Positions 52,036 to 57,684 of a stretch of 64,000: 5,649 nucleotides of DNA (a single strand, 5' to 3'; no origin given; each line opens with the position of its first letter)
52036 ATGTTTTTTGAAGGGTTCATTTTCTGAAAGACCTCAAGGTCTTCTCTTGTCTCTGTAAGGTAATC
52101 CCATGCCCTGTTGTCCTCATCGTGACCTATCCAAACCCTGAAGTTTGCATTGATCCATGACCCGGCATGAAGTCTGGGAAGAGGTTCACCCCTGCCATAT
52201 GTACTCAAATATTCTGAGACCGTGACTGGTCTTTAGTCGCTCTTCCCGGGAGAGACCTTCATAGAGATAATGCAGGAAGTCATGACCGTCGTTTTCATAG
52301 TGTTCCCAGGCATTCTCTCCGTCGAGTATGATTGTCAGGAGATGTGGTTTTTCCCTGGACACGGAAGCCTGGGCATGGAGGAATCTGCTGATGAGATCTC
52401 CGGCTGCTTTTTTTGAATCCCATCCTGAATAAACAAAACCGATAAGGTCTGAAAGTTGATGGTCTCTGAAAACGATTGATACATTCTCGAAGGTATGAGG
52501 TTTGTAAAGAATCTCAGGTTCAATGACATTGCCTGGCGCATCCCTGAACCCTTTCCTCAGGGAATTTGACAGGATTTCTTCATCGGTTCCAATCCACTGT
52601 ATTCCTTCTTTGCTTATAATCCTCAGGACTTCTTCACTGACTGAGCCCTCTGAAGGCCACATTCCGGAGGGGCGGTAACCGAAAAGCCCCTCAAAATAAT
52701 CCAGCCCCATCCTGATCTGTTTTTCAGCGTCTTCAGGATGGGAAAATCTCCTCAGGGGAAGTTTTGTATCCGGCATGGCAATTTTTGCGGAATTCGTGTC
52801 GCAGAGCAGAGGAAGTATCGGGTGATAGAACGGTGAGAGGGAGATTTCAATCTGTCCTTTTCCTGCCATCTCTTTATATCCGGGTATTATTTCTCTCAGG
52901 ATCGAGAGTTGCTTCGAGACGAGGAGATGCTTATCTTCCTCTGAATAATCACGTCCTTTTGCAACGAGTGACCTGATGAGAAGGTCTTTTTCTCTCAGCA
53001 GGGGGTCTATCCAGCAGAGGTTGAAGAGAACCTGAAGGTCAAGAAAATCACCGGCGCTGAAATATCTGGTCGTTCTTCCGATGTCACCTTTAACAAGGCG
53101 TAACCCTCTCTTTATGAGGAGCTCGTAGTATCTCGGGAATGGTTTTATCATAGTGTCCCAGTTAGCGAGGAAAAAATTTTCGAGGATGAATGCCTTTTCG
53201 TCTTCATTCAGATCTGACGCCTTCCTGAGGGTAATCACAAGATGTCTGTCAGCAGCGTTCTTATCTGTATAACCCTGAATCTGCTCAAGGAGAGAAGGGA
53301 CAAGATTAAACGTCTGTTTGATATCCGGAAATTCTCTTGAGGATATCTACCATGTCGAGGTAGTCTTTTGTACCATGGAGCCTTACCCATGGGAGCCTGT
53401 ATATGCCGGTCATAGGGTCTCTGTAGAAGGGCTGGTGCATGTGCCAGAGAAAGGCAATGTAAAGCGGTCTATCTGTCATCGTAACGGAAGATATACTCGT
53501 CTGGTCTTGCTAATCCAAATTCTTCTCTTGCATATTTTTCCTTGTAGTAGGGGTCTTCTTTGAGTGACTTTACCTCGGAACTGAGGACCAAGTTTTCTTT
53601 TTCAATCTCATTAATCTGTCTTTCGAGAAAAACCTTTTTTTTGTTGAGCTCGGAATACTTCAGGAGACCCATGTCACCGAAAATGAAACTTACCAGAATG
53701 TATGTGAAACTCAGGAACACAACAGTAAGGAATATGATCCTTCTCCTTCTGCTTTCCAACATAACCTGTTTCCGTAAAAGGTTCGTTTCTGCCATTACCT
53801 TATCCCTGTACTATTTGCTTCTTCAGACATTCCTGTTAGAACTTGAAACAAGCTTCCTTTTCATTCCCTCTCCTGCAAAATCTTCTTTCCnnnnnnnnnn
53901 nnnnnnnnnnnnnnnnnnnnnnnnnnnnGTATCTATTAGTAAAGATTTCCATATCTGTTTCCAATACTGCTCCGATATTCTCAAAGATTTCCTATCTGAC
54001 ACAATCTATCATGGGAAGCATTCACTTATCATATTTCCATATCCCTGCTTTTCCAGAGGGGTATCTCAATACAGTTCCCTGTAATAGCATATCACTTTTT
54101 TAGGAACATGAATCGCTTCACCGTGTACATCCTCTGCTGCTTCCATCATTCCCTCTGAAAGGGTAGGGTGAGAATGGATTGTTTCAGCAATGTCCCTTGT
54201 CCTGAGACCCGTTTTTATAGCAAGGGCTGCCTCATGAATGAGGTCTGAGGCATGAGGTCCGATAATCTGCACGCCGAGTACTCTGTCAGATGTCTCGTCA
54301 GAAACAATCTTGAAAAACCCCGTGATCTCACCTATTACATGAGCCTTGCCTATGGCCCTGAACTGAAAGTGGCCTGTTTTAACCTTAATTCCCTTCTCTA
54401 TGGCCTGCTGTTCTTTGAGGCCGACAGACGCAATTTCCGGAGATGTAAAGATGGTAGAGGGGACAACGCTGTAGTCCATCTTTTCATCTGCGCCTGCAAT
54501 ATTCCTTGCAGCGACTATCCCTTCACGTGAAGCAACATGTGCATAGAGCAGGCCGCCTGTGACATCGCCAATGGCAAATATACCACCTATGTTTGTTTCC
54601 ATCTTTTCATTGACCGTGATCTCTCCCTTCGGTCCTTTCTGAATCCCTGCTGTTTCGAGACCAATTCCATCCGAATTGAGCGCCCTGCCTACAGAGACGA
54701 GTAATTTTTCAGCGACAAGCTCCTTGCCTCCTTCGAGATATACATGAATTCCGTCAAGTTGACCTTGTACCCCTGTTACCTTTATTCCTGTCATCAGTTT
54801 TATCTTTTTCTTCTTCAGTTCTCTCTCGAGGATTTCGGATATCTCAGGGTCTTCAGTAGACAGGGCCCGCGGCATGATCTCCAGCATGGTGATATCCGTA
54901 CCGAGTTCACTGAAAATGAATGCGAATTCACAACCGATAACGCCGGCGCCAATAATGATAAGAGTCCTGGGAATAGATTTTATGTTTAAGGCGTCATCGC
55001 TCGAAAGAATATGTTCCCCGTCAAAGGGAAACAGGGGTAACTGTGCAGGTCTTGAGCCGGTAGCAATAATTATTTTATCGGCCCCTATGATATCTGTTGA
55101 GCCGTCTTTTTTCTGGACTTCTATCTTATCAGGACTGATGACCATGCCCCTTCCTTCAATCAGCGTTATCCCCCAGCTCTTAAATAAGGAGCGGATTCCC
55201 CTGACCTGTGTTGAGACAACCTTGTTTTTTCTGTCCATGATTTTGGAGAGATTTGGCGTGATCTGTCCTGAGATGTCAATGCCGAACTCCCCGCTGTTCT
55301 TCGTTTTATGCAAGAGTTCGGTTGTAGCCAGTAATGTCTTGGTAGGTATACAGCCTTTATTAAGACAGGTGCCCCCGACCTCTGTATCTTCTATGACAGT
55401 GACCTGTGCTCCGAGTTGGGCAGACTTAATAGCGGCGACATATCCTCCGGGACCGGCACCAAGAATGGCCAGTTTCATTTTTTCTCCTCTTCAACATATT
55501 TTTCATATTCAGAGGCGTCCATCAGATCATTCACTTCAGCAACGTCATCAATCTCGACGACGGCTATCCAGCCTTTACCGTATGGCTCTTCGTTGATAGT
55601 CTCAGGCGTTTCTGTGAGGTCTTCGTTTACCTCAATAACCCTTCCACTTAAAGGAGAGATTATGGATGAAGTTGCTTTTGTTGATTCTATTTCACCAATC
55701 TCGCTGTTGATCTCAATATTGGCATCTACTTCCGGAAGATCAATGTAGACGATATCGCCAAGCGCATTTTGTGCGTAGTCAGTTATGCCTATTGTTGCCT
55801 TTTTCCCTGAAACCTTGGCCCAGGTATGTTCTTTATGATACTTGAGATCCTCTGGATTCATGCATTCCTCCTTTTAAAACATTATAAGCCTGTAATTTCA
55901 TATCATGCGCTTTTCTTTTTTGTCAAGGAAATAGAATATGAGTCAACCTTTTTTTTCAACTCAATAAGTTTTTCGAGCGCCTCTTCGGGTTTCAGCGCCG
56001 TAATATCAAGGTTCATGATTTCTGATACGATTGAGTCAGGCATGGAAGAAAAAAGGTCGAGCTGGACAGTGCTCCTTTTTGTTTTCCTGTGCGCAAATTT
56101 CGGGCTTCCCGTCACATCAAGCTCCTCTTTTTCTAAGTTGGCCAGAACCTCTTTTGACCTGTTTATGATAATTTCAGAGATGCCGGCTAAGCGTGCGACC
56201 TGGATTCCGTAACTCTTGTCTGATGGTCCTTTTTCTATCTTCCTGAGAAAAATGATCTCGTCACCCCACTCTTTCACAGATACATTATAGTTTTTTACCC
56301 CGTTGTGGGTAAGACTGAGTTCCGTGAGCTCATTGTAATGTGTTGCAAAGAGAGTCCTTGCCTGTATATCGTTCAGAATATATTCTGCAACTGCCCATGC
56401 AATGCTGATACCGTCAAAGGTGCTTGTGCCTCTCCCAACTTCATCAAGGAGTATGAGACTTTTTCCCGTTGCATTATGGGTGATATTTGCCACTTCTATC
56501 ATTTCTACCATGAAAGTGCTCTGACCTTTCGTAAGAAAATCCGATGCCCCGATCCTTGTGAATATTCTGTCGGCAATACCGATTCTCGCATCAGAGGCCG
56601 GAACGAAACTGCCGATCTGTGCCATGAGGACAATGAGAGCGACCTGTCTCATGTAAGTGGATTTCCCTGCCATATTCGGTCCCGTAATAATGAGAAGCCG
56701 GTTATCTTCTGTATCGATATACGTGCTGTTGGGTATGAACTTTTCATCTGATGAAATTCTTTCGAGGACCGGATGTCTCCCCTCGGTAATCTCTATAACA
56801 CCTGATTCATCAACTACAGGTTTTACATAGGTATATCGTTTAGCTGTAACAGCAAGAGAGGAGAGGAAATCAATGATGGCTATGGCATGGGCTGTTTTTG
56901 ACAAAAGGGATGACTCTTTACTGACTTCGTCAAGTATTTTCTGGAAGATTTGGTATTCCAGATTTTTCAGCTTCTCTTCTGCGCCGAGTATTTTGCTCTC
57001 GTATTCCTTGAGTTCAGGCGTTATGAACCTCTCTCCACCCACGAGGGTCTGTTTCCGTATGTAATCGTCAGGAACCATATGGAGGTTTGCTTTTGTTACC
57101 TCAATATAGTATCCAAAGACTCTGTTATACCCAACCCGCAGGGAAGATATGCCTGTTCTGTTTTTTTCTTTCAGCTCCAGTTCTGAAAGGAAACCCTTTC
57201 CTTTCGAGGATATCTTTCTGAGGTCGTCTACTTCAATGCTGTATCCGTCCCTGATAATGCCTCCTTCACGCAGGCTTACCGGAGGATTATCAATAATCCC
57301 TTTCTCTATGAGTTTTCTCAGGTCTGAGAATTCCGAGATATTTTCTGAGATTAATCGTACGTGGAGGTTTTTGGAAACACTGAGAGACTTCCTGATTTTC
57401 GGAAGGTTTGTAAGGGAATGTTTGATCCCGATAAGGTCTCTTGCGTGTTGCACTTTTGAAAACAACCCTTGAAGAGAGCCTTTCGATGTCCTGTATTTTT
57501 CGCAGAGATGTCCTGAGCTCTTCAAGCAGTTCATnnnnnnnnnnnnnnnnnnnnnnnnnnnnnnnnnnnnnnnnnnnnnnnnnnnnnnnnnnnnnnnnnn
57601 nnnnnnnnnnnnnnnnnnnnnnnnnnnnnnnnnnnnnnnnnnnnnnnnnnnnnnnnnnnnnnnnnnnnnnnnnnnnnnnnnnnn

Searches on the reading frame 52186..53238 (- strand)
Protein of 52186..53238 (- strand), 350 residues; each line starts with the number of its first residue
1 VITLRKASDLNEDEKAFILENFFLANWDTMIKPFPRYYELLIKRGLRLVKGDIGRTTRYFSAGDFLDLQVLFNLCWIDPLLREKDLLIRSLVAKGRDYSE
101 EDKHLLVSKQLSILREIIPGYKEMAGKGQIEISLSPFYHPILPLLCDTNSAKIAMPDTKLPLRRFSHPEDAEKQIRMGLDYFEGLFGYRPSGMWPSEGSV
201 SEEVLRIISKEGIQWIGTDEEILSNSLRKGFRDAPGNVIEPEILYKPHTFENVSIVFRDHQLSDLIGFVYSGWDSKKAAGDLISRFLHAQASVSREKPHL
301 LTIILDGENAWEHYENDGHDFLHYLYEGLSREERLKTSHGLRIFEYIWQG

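Call 71: search_protein_families(library=pfam, proteins=[window:52186-53238:-], max_evalue=0.0001)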
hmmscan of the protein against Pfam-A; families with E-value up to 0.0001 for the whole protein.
window:52186-53238:- (350 aa): 1 family
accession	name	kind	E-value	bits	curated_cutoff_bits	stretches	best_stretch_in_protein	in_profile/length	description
PF03065.20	Glyco_hydro_57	-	1.1e-47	163.2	21.2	1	60-338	70-273/291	Glycosyl hydrolase family 57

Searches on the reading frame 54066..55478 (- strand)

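Call 71: search_protein_families(library=pfam, proteins=[window:54066-55478:-], max_evalue=0.0001)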
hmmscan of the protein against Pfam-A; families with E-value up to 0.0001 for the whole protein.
window:54066-55478:- (470 aa): 12 families
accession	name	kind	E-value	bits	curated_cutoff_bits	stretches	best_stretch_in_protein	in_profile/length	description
PF07992.20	Pyr_redox_2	-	1.9e-67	228.2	26.1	1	1-320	1-291/291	Pyridine nucleotide-disulphide oxidoreductase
PF02852.28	Pyr_redox_dim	-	4.4e-38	130.3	25.3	1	339-448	1-110/110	Pyridine nucleotide-disulphide oxidoreductase, dimerisation domain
PF00070.33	Pyr_redox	-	1.6e-21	77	22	1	173-243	2-72/82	Pyridine nucleotide-disulphide oxidoreductase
PF13738.12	Pyr_redox_3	-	9.8e-14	51.7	30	1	5-304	2-305/305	Pyridine nucleotide-disulphide oxidoreductase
PF01134.28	GIDA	-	2.1e-09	37.4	22.1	1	3-142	2-150/391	Glucose inhibited division protein A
PF02737.24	3HCDH_N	-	5e-07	30.2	22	1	174-227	3-56/180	3-hydroxyacyl-CoA dehydrogenase, NAD binding domain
PF03486.20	HI0933_like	-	1.9e-06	27.9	50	0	2-33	2-33/244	HI0933-like protein Rossmann domain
PF01262.27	AlaDh_PNT_C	-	4.4e-06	26.7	23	0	172-208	30-66/214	Alanine dehydrogenase/PNT, C-terminal domain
PF13450.12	NAD_binding_8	-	6.6e-06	26.8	21.9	0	5-38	1-35/68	NAD(P)-binding Rossmann-like domain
PF12831.13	FAD_oxidored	-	2.1e-05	24.5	27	1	4-43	3-43/416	FAD dependent oxidoreductase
PF01266.30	DAO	-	4.6e-05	23.6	27.9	0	173-200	2-29/353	FAD dependent oxidoreductase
PF03721.20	UDPG_MGDP_dh_N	-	8e-05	22.7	27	0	173-223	3-53/187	UDP-glucose/GDP-mannose dehydrogenase family, NAD binding domain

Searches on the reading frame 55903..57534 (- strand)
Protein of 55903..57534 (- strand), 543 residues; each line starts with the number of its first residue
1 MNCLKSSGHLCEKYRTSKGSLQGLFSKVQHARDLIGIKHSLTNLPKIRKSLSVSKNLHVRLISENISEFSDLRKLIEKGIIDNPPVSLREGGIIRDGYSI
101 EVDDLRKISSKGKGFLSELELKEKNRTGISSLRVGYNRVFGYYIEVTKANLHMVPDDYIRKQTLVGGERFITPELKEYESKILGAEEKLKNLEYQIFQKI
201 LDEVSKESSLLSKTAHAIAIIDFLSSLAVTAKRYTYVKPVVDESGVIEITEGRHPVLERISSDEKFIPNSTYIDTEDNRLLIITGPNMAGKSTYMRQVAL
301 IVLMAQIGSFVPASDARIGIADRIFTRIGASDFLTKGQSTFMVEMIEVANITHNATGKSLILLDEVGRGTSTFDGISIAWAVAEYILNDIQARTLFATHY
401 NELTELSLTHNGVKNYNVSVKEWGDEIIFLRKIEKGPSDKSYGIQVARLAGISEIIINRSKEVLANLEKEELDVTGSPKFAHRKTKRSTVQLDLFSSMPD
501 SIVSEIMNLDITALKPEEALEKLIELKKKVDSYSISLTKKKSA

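Call 71: search_protein_families(library=pfam, proteins=[window:55903-57534:-], max_evalue=0.0001)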
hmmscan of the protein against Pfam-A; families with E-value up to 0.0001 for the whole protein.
window:55903-57534:- (543 aa): 3 families
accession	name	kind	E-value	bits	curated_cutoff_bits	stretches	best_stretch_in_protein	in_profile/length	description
PF00488.27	MutS_V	-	1.1e-85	286.8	30.2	1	281-468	1-188/188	MutS domain V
PF05190.23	MutS_IV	-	1.6e-28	99.2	22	1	97-188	1-92/92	MutS family domain IV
PF05192.23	MutS_III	-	4.9e-16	60.1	34.1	1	24-228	84-194/194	MutS domain III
